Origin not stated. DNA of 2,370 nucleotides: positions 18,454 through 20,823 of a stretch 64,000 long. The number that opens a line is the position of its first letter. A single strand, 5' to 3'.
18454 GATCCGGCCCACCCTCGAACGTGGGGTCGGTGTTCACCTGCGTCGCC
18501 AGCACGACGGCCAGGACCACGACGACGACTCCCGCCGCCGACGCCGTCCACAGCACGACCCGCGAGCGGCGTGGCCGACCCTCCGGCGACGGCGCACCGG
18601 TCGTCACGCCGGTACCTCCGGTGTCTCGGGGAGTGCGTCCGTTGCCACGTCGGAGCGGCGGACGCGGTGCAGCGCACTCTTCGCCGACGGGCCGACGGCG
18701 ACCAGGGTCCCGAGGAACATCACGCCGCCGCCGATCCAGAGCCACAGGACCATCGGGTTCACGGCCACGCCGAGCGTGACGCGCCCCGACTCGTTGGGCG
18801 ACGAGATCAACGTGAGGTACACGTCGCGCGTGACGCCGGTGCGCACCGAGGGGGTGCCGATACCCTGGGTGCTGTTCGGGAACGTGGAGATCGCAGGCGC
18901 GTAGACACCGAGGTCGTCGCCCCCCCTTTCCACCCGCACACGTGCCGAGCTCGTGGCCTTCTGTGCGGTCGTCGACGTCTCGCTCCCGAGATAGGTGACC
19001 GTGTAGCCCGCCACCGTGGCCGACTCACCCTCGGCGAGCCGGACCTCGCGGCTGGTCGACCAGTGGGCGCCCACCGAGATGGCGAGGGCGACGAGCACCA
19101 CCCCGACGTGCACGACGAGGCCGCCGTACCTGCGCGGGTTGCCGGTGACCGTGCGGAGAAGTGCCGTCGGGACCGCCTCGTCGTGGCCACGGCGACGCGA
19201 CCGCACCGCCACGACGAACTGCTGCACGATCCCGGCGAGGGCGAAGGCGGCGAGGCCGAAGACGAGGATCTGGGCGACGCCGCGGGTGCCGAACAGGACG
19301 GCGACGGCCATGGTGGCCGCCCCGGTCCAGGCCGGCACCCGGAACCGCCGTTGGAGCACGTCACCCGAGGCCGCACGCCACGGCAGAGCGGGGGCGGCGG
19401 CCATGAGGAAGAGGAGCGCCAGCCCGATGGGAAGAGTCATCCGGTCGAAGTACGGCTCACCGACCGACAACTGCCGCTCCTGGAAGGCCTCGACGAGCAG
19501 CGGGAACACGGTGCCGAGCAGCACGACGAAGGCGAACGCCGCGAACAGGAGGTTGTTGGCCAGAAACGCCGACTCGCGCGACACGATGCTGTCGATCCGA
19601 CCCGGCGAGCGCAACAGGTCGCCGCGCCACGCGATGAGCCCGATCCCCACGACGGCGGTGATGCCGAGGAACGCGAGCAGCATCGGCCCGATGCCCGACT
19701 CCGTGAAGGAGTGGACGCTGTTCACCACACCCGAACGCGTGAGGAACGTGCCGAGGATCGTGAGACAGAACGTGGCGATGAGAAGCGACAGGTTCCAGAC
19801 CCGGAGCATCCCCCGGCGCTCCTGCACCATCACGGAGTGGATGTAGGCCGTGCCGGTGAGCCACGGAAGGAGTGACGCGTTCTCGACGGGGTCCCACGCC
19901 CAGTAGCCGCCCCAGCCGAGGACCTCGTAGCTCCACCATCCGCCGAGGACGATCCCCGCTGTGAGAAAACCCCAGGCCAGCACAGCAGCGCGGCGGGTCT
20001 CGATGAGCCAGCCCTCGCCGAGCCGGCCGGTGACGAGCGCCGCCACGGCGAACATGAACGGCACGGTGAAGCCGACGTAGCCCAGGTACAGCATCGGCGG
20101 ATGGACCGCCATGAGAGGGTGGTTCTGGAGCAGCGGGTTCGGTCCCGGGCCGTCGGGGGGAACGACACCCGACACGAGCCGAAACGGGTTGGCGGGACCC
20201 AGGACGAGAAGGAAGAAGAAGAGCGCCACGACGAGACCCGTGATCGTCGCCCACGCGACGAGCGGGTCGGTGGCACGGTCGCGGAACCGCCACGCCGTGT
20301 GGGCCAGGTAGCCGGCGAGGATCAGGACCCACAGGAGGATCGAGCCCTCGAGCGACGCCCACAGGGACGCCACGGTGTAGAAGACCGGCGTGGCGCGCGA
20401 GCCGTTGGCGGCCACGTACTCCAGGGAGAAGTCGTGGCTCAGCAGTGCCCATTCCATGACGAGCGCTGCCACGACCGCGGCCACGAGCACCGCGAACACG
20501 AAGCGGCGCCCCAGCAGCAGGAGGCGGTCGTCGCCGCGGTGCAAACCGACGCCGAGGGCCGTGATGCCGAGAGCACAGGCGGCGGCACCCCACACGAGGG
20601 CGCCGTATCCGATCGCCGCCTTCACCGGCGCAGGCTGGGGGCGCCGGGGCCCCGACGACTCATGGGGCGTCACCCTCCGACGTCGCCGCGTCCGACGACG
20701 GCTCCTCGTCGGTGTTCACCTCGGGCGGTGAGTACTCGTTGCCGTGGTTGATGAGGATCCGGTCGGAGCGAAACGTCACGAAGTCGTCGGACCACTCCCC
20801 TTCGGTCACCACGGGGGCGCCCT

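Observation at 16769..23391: Complete, tightly coupled System I cytochrome c maturation operon (ccmABCDEFGHI) in an apparently actinobacterial genome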

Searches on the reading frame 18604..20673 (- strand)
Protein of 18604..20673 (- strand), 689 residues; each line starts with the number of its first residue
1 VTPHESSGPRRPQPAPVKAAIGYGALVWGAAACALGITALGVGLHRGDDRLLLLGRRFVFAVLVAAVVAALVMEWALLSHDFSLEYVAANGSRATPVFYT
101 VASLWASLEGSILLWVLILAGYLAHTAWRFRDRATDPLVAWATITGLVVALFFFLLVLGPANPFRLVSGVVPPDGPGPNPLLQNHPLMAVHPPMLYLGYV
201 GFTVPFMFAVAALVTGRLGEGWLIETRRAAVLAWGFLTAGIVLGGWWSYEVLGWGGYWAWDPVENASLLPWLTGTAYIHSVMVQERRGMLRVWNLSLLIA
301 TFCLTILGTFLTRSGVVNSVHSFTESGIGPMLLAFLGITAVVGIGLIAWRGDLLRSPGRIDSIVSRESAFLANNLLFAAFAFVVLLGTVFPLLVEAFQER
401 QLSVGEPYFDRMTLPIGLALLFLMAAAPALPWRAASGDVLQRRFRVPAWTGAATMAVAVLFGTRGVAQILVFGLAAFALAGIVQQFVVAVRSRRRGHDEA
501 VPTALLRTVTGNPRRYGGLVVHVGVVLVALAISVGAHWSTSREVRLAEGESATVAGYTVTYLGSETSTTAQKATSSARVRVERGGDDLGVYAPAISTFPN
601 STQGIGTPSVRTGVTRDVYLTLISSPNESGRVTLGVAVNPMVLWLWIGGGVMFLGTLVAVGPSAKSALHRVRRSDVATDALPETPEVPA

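Call 3: search_protein_families(library=pfam, proteins=[window:18604-20673:-], max_evalue=0.01)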
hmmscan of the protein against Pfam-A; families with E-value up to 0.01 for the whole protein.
window:18604-20673:- (689 aa): 2 families
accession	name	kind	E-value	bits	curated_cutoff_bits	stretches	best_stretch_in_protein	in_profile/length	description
PF16327.10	CcmF_C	-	7.7e-57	193.4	28.7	1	333-660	1-320/323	Cytochrome c-type biogenesis protein CcmF C-terminal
PF01578.25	Cytochrom_C_asm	-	5.5e-34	118.1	29.9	1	105-314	1-206/212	Cytochrome C assembly protein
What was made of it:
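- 18604..20625 (-): ccmF: heme lyase subunit (673 aa as deposited; an alternative GTG at 20673 would give 689 aa). PF16327 scores 193 bits and PF01578 118 bits (call 3).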

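Call 4: search_protein_families(library=ncbifam, proteins=[window:18604-20673:-], max_evalue=0.01)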
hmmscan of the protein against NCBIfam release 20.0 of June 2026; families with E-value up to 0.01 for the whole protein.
window:18604-20673:- (689 aa): 4 families
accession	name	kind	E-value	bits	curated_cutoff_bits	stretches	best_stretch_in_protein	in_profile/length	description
TIGR03145.1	cyt_nit_nrfE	subfamily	1.1e-124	417.4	927.3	1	20-660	4-630/631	heme lyase NrfEFG subunit NrfE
TIGR00353.1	nrfE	subfamily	3.6e-122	409.2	569.05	1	71-660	3-572/578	heme lyase CcmF/NrfE family subunit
NF007691.0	PRK10369.1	subfamily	1.4e-95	321.2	394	1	50-659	36-564/573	heme lyase NrfEFG subunit NrfE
TIGR03144.1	cytochr_II_ccsB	equivalog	2.8e-09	37.1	187.6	1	228-315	162-247/252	c-type cytochrome biogenesis protein CcsB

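Call 9: find_homologous_proteins(query=window:18604-20673:-, max_evalue=1e-20)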
Query window:18604-20673:- (689 aa): 8000 proteins with E <= 1e-20 among 8000 candidates; the best 120 are listed.
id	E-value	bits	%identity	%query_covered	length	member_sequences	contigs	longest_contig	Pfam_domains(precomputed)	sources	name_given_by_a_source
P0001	0.0e+0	1467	100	98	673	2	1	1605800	PF16327.11,PF01578.26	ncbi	ncbi:MAG: heme lyase CcmF/NrfE family subunit [Acidimicrobiia bacterium]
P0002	0.0e+0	1286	89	94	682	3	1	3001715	PF16327.11,PF01578.26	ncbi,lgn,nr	ncbi:MAG: heme lyase CcmF/NrfE family subunit [Acidimicrobiia bacterium]|nr:heme lyase CcmF/NrfE fam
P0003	0.0e+0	1179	80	96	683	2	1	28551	PF16327.11,PF01578.26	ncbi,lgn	-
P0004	0.0e+0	1067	73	98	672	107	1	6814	PF16327.11,PF01578.26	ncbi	-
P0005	0.0e+0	1063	74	95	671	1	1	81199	PF16327.11,PF01578.26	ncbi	-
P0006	0.0e+0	1061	73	98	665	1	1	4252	PF16327.11,PF01578.26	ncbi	-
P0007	0.0e+0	1060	73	96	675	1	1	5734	PF16327.11,PF01578.26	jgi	jgi:cytochrome c-type biogenesis protein CcmF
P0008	0.0e+0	1059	73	98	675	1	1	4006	PF16327.11,PF01578.26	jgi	jgi:cytochrome c-type biogenesis protein CcmF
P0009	0.0e+0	1057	74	95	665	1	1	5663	PF16327.11,PF01578.26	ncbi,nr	ncbi:MAG: heme lyase CcmF/NrfE family subunit [Actinobacteria bacterium]|nr:heme lyase CcmF/NrfE fam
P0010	0.0e+0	1057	74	94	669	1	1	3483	PF16327.11,PF01578.26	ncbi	-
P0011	0.0e+0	1056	73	97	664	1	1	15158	PF16327.11,PF01578.26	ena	-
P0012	0.0e+0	1054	72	94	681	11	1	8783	PF16327.11,PF01578.26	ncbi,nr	ncbi:MAG TPA: heme lyase CcmF/NrfE family subunit [Acidimicrobiia bacterium]|nr:heme lyase CcmF/NrfE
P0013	0.0e+0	1054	74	94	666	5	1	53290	PF16327.11,PF01578.26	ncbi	ncbi:MAG: heme lyase CcmF/NrfE family subunit [Actinomycetota bacterium]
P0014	0.0e+0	1053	72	97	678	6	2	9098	PF16327.11,PF01578.26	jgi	jgi:cytochrome c-type biogenesis protein CcmF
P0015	0.0e+0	1053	73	95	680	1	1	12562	PF16327.11,PF01578.26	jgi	jgi:cytochrome c-type biogenesis protein CcmF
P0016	0.0e+0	1052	76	94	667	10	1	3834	PF16327.11,PF01578.26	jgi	jgi:cytochrome c-type biogenesis protein CcmF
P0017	0.0e+0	1050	72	97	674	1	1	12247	PF16327.11,PF01578.26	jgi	jgi:cytochrome c-type biogenesis protein CcmF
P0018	0.0e+0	1049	71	97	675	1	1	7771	PF16327.11,PF01578.26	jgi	jgi:cytochrome c-type biogenesis protein CcmF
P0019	0.0e+0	1045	73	93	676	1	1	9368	PF16327.11,PF01578.26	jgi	jgi:cytochrome c-type biogenesis protein CcmF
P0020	0.0e+0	1045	72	97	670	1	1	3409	PF16327.11,PF01578.26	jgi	jgi:cytochrome c-type biogenesis protein CcmF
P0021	0.0e+0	1044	73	96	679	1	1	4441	PF16327.11,PF01578.26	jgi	jgi:cytochrome c-type biogenesis protein CcmF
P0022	0.0e+0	1044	72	98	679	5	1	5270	PF16327.11,PF01578.26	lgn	-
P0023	0.0e+0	1043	72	98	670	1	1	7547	PF16327.11,PF01578.26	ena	-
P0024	0.0e+0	1043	74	91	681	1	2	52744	PF16327.11,PF01578.26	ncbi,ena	-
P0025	0.0e+0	1042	72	96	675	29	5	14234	PF16327.11,PF01578.26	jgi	jgi:cytochrome c-type biogenesis protein CcmF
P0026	0.0e+0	1039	72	97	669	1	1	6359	PF16327.11,PF01578.26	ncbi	ncbi:MAG: heme lyase CcmF/NrfE family subunit, partial [Acidimicrobiia bacterium]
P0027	0.0e+0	1038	72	96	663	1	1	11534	PF16327.11,PF01578.26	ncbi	ncbi:MAG TPA: heme lyase CcmF/NrfE family subunit [Acidimicrobiia bacterium]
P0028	0.0e+0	1036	71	97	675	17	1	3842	PF16327.11,PF01578.26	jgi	jgi:cytochrome c-type biogenesis protein CcmF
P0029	0.0e+0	1036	70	98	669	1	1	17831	PF16327.11,PF01578.26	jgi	jgi:cytochrome c-type biogenesis protein CcmF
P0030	0.0e+0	1036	73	94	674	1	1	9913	PF16327.11,PF01578.26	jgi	jgi:cytochrome c-type biogenesis protein CcmF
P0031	0.0e+0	1035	72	94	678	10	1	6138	PF16327.11,PF01578.26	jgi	jgi:cytochrome c-type biogenesis protein CcmF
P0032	0.0e+0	1035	72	94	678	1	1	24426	PF16327.11,PF01578.26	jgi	jgi:cytochrome c-type biogenesis protein CcmF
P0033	0.0e+0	1035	72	97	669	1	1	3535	PF16327.11,PF05140.20,PF01578.26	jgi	-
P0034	0.0e+0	1034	70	98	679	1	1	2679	PF16327.11,PF01578.26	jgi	jgi:cytochrome c-type biogenesis protein CcmF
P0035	0.0e+0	1034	72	95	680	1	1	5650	PF16327.11,PF01578.26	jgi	jgi:cytochrome c-type biogenesis protein CcmF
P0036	0.0e+0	1034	71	98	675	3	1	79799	PF16327.11,PF01578.26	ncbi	-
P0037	0.0e+0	1034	71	97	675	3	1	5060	PF16327.11,PF01578.26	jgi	jgi:cytochrome c-type biogenesis protein CcmF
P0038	0.0e+0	1033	73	94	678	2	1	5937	PF16327.11,PF01578.26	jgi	-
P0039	0.0e+0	1033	70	98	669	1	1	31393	PF16327.11,PF01578.26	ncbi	-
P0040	0.0e+0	1033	72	94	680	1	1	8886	PF16327.11,PF01578.26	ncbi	-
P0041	0.0e+0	1032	72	97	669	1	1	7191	PF16327.11,PF01578.26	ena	-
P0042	0.0e+0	1032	70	97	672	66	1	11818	PF16327.11,PF01578.26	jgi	jgi:cytochrome c-type biogenesis protein CcmF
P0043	0.0e+0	1032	71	94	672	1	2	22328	PF16327.11,PF01578.26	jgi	jgi:cytochrome c-type biogenesis protein CcmF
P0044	0.0e+0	1032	75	90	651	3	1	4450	PF16327.11,PF01578.26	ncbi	ncbi:MAG: heme lyase CcmF/NrfE family subunit [Acidimicrobiia bacterium]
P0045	0.0e+0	1031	72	97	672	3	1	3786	PF16327.11,PF01578.26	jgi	jgi:cytochrome c-type biogenesis protein CcmF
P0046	0.0e+0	1027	71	94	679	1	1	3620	PF16327.11,PF01578.26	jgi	jgi:cytochrome c-type biogenesis protein CcmF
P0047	0.0e+0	1027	71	97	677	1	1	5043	PF16327.11,PF01578.26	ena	-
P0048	0.0e+0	1027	69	98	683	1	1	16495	PF16327.11,PF01578.26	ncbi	ncbi:MAG: heme lyase CcmF/NrfE family subunit [Acidimicrobiia bacterium]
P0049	0.0e+0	1026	73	90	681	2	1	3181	PF16327.11,PF01578.26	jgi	jgi:cytochrome c-type biogenesis protein CcmF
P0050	0.0e+0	1026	71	97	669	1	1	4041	PF16327.11,PF01578.26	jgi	jgi:cytochrome c-type biogenesis protein CcmF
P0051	0.0e+0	1025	69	98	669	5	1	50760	PF16327.11,PF01578.26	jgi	-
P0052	0.0e+0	1025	73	93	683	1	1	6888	PF16327.11,PF01578.26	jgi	jgi:cytochrome c-type biogenesis protein CcmF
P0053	0.0e+0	1025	72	97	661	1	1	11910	PF16327.11,PF01578.26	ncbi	-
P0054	0.0e+0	1024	70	97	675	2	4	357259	PF16327.11,PF01578.26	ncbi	ncbi:MAG: heme lyase CcmF/NrfE family subunit [Acidimicrobiia bacterium]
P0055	0.0e+0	1021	72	94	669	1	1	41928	PF16327.11,PF01578.26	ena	-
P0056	0.0e+0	1021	69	98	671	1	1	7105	PF16327.11,PF01578.26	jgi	jgi:cytochrome c-type biogenesis protein CcmF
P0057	0.0e+0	1021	68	98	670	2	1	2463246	PF16327.11,PF01578.26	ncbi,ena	-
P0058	0.0e+0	1021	73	93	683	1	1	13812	PF16327.11,PF01578.26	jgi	jgi:cytochrome c-type biogenesis protein CcmF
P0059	0.0e+0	1020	69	97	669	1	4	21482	PF16327.11,PF01578.26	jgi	jgi:cytochrome c-type biogenesis protein CcmF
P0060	0.0e+0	1020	73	93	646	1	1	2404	PF16327.11,PF01578.26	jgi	jgi:cytochrome c-type biogenesis protein CcmF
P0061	0.0e+0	1020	71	95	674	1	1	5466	PF16327.11,PF01578.26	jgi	jgi:cytochrome c-type biogenesis protein CcmF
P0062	0.0e+0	1020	71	97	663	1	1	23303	PF16327.11,PF01578.26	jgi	jgi:cytochrome c-type biogenesis protein CcmF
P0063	0.0e+0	1020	72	95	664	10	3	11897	PF16327.11,PF01578.26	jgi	jgi:cytochrome c-type biogenesis protein CcmF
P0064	0.0e+0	1019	72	93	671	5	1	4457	PF16327.11,PF01578.26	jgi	jgi:cytochrome c-type biogenesis protein CcmF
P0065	0.0e+0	1019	71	96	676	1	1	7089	PF16327.11,PF01578.26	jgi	jgi:cytochrome c-type biogenesis protein CcmF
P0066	0.0e+0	1018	72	94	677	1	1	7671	PF16327.11,PF01578.26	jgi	-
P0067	0.0e+0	1018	71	93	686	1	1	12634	PF16327.11,PF01578.26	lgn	-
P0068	0.0e+0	1018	69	97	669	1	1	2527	PF16327.11,PF01578.26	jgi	jgi:cytochrome c-type biogenesis protein CcmF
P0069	0.0e+0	1017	69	98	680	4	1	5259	PF16327.11,PF01578.26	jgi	jgi:cytochrome c-type biogenesis protein CcmF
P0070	0.0e+0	1017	70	98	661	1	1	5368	PF16327.11,PF01578.26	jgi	jgi:cytochrome c-type biogenesis protein CcmF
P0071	0.0e+0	1017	70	97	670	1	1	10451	PF16327.11,PF05140.20,PF01578.26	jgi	jgi:cytochrome c-type biogenesis protein CcmF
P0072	0.0e+0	1017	69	98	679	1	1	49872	PF16327.11,PF01578.26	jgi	jgi:cytochrome c-type biogenesis protein CcmF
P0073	0.0e+0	1017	69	98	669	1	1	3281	PF16327.11,PF01578.26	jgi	jgi:cytochrome c-type biogenesis protein CcmF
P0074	0.0e+0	1017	68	98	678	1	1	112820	PF16327.11,PF01578.26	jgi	jgi:cytochrome c-type biogenesis protein CcmF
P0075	0.0e+0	1016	70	96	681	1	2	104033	PF16327.11,PF01578.26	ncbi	-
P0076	0.0e+0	1016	72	94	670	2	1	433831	PF16327.11,PF01578.26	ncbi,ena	-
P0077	0.0e+0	1016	71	94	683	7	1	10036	PF16327.11,PF01578.26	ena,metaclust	metaclust:\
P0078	0.0e+0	1015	70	97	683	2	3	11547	PF16327.11,PF01578.26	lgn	-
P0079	0.0e+0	1015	70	98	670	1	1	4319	PF16327.11,PF01578.26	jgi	jgi:cytochrome c-type biogenesis protein CcmF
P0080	0.0e+0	1014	69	97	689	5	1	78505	PF16327.11,PF01578.26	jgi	jgi:cytochrome c-type biogenesis protein CcmF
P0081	0.0e+0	1014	72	94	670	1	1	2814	PF16327.11,PF01578.26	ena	-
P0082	0.0e+0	1013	71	96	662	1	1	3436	PF16327.11,PF01578.26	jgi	jgi:cytochrome c-type biogenesis protein CcmF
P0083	0.0e+0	1013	70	94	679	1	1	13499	PF16327.11,PF01578.26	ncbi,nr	ncbi:MAG: heme lyase CcmF/NrfE family subunit [Actinomycetota bacterium]|nr:heme lyase CcmF/NrfE fam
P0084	0.0e+0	1013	70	98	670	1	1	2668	PF16327.11,PF01578.26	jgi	jgi:cytochrome c-type biogenesis protein CcmF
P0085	0.0e+0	1013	69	98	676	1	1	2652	PF16327.11,PF01578.26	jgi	jgi:cytochrome c-type biogenesis protein CcmF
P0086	0.0e+0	1012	70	98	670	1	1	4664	PF16327.11,PF01578.26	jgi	jgi:cytochrome c-type biogenesis protein CcmF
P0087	0.0e+0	1010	68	98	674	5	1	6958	PF16327.11,PF01578.26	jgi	jgi:cytochrome c-type biogenesis protein CcmF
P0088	0.0e+0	1010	71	96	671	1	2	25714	PF16327.11,PF01578.26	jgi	jgi:cytochrome c-type biogenesis protein CcmF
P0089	0.0e+0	1010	69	98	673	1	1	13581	PF16327.11,PF01578.26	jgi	jgi:cytochrome c-type biogenesis protein CcmF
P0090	1.3e-298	1010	69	98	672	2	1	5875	PF16327.11,PF01578.26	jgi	jgi:cytochrome c-type biogenesis protein CcmF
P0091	1.4e-298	1010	70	98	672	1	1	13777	PF16327.11,PF01578.26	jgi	jgi:cytochrome c-type biogenesis protein CcmF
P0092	2.4e-298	1009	71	94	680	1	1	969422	PF16327.11,PF01578.26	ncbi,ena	-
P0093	3.7e-298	1009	70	98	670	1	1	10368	PF16327.11,PF01578.26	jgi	jgi:cytochrome c-type biogenesis protein CcmF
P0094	4.6e-298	1008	69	98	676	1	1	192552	PF16327.11,PF01578.26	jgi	-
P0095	6.6e-298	1008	71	94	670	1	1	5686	PF16327.11,PF01578.26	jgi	jgi:cytochrome c-type biogenesis protein CcmF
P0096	6.7e-298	1008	67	97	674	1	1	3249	PF16327.11,PF01578.26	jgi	jgi:cytochrome c-type biogenesis protein CcmF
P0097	7.6e-298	1008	70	94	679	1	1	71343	PF16327.11,PF01578.26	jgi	jgi:cytochrome c-type biogenesis protein CcmF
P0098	7.6e-298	1008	70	96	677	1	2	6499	PF16327.11,PF01578.26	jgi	jgi:cytochrome c-type biogenesis protein CcmF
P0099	7.9e-298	1008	74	89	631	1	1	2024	PF16327.11,PF01578.26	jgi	jgi:cytochrome c-type biogenesis protein CcmF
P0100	8.7e-298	1007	68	98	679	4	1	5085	PF16327.11,PF01578.26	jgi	jgi:cytochrome c-type biogenesis protein CcmF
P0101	1.9e-297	1006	69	97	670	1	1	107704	PF16327.11,PF01578.26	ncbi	-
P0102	2.1e-297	1006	69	98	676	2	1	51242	PF16327.11,PF01578.26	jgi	-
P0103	2.7e-297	1006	72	90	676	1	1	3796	PF16327.11,PF01578.26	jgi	jgi:cytochrome c-type biogenesis protein CcmF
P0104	2.9e-297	1006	71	94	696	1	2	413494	PF16327.11,PF01578.26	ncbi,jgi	-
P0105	3.2e-297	1006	69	97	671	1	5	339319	PF16327.11,PF01578.26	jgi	-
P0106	3.3e-297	1006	70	98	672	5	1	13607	PF16327.11,PF01578.26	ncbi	ncbi:MAG: heme lyase CcmF/NrfE family subunit [Acidimicrobiia bacterium]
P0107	3.6e-297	1005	71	94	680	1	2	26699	PF16327.11,PF01578.26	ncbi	ncbi:MAG TPA: heme lyase CcmF/NrfE family subunit [Acidimicrobiia bacterium]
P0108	4.2e-297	1005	70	94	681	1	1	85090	PF16327.11,PF01578.26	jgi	jgi:cytochrome c-type biogenesis protein CcmF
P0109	4.7e-297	1005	69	97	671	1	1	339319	PF16327.11,PF01578.26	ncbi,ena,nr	ncbi:MAG: heme lyase CcmF/NrfE family subunit [Actinobacteria bacterium]|nr:heme lyase CcmF/NrfE fam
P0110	8.2e-297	1004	71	94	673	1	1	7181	PF16327.11,PF01578.26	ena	-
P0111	9.0e-297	1004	71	93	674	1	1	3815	PF16327.11,PF05140.20,PF01578.26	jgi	jgi:cytochrome c-type biogenesis protein CcmF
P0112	1.0e-296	1004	69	96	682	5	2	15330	PF16327.11,PF01578.26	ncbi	-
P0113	1.3e-296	1004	71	94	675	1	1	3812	PF16327.11,PF01578.26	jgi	jgi:cytochrome c-type biogenesis protein CcmF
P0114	1.6e-296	1003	71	94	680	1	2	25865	PF16327.11,PF01578.26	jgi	jgi:cytochrome c-type biogenesis protein CcmF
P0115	2.0e-296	1003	71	94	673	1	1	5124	PF16327.11,PF01578.26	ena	-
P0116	2.3e-296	1003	69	97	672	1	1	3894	PF16327.11,PF05140.20,PF01578.26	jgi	jgi:cytochrome c-type biogenesis protein CcmF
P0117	4.3e-296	1002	70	98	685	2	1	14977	PF16327.11,PF01578.26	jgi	jgi:cytochrome c-type biogenesis protein CcmF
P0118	5.8e-296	1001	68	97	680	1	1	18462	PF16327.11,PF01578.26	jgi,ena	-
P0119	6.3e-296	1001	70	94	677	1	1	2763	PF16327.11,PF01578.26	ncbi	-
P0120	7.2e-296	1001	71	94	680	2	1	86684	PF16327.11,PF01578.26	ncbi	-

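Call 12: find_related_loci(query=window:18604-20673:-, collection=genome_contigs, flank=8000)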
Query window:18604-20673:- (689 aa) in genome_contigs; peptide patterns used: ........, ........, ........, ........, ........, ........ (x = any residue, [..] = any of these).
600 stretches matched a pattern (row limit reached: there are more); 594 encode a relative of the query (tblastn E <= 1e-3); the best 80 are kept; 80 distinct loci.
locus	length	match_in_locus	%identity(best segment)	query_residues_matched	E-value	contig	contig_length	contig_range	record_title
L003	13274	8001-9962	72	17-671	0e+0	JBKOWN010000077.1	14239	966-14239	MAG: Actinomycetota bacterium isolate GM_EKS_MAG_00015 GM_EKS_000000113717, whole genome shotgun sequence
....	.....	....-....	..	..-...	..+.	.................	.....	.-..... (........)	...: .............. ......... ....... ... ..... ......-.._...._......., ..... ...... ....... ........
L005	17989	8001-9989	69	17-688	0e+0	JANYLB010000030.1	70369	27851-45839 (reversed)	MAG: Actinomycetes bacterium isolate GL140_5_metabinner_8 GL140_5_k141_3277498, whole genome shotgun sequence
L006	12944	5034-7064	63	8-688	0e+0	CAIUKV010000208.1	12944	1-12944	MAG: uncultured actinobacterium isolate LaPlata-b_bin-0363 genome assembly, contig: bin-0363:208/284, whole genome shotg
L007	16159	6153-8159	64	19-689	0e+0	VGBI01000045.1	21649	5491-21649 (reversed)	MAG: Actinomycetota bacterium isolate K_DeepCast_35m_m1_297 K_DeepCast_35m_m1_297_Ga0194129_10003539, whole genome shotg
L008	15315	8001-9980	67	11-670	0e+0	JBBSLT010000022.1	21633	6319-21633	MAG: Acidimicrobiales bacterium isolate LS5_sbin.1 LS5_sbin.1_K_149255_L_21633_cov_64.8135, whole genome shotgun sequenc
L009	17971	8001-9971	60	17-683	0e+0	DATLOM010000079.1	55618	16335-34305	MAG TPA_asm: Acidimicrobiales bacterium isolate SMAG_U13826 k141_1916134, whole genome shotgun sequence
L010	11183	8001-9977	67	5-663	0e+0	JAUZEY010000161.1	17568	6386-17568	MAG: Actinomycetota bacterium isolate BP_133 scaffold_1029085, whole genome shotgun sequence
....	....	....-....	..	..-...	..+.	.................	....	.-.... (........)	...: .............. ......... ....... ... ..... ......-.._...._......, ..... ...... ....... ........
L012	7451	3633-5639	55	4-686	0e+0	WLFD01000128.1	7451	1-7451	MAG: Actinomycetota bacterium isolate UFOp-RE-20APR16-422 RE-20APR16-422-c128, whole genome shotgun sequence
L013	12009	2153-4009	58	37-665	0e+0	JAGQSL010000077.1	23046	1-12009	MAG: Acidimicrobiales bacterium isolate HKST-UBA06 2010_45839, whole genome shotgun sequence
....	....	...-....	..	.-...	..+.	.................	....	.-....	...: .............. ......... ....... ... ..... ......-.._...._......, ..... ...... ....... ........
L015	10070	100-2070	56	17-689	0e+0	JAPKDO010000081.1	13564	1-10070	MAG: Acidimicrobiales bacterium isolate ANT-92 NODE_4048_length_13564_cov_4.313569, whole genome shotgun sequence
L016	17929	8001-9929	56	5-665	0e+0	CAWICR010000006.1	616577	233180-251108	MAG: uncultured Acidimicrobiaceae bacterium isolate MFD00731.bin.2.65 genome assembly, contig: contig_36756, whole genom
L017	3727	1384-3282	56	17-665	0e+0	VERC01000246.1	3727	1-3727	MAG: Acidimicrobiia bacterium isolate ZLKRG30 NODE_34314_length_3727_cov_4.047222, whole genome shotgun sequence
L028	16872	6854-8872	53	3-681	0e+0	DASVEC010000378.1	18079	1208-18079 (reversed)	MAG TPA_asm: Iamia sp. isolate SMAG_U2050 k141_1093271, whole genome shotgun sequence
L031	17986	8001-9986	52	14-688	0e+0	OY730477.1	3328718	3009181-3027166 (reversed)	MAG: Acidimicrobiales bacterium isolate e0b2f39b-1ee3-4a0c-86de-16ff46d4126c genome assembly, chromosome: 1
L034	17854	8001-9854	57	35-663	0e+0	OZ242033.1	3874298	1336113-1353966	MAG: Candidatus Aldehydirespirator sp. isolate 1ca34421-b87b-4a0f-9797-154be5b25c54 genome assembly, chromosome: 1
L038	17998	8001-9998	55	10-663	0e+0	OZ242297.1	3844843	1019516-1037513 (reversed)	MAG: Acidimicrobiales bacterium isolate 386d1096-d7b5-410a-b4ac-dc0bb20c483d genome assembly, chromosome: 1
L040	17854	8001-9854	51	62-679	0e+0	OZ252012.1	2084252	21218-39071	MAG: Candidatus Poriferisodalaceae bacterium isolate 4f5e6f0c-7264-48bc-a2bc-c9c85973c49b genome assembly, chromosome: 1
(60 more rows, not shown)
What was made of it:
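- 47 Actinomycetota loci among the best 80 species representatives (call 12). The next most similar CcmF sequences, at 45-50% identity, come from Gemmatimonadota, Limnocylindria and Myxococcota (call 12). The source is a metagenome-assembled genome, and most related loci are also MAGs with generic labels (calls 9, 12).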
